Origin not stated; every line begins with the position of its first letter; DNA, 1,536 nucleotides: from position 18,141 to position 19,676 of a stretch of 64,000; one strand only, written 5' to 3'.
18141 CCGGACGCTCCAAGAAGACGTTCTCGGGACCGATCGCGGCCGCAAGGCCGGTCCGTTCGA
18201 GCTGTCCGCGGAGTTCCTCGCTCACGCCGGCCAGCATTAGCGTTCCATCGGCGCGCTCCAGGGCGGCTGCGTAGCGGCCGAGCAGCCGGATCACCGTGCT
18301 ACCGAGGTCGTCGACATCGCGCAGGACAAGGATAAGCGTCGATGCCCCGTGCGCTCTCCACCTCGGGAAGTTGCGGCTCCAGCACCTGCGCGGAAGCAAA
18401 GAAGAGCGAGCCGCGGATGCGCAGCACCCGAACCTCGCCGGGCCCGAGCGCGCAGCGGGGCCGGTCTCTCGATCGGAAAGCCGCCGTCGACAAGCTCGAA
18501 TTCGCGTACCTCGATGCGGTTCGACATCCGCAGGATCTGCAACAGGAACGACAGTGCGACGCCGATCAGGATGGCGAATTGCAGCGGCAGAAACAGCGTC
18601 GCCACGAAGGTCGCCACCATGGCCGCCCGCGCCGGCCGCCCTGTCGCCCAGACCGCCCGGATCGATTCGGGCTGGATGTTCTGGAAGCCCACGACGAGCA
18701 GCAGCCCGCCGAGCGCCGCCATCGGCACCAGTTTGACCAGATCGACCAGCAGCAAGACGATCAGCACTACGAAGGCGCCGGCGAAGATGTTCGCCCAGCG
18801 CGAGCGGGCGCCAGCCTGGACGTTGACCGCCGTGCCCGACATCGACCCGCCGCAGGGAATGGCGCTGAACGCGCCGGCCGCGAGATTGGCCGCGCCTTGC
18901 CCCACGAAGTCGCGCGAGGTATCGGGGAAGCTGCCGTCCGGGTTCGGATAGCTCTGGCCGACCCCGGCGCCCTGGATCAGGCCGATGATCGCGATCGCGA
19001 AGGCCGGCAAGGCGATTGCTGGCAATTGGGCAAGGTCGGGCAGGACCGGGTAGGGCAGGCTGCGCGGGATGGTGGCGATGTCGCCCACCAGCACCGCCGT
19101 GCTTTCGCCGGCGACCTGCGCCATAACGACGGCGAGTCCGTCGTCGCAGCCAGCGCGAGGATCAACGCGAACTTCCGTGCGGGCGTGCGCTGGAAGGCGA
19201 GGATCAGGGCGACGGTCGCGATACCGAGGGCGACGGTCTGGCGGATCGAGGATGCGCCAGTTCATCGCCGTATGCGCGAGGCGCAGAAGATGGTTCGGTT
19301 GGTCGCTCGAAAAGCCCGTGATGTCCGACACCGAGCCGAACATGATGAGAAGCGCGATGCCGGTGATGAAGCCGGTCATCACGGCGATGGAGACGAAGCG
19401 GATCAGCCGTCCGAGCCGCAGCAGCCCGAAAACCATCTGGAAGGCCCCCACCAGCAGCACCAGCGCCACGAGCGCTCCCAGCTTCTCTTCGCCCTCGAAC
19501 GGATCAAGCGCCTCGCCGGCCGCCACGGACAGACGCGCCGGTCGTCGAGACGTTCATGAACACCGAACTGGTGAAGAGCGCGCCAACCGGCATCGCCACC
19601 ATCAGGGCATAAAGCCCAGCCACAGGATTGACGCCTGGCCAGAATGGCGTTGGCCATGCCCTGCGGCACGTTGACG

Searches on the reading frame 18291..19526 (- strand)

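Call 50: search_protein_families(library=pfam, proteins=[window:18291-19526:-], max_evalue=0.00001)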
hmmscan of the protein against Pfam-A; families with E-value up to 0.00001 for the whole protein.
window:18291-19526:- (411 aa): 2 families
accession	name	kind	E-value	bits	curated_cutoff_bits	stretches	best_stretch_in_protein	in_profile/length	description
PF00916.26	Sulfate_transp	-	5.2e-39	134.5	23.2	2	150-295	221-369/380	Sulfate permease family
PF16983.11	MFS_MOT1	-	2.3e-07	31.6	30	1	184-282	25-110/111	Molybdate transporter of MFS superfamily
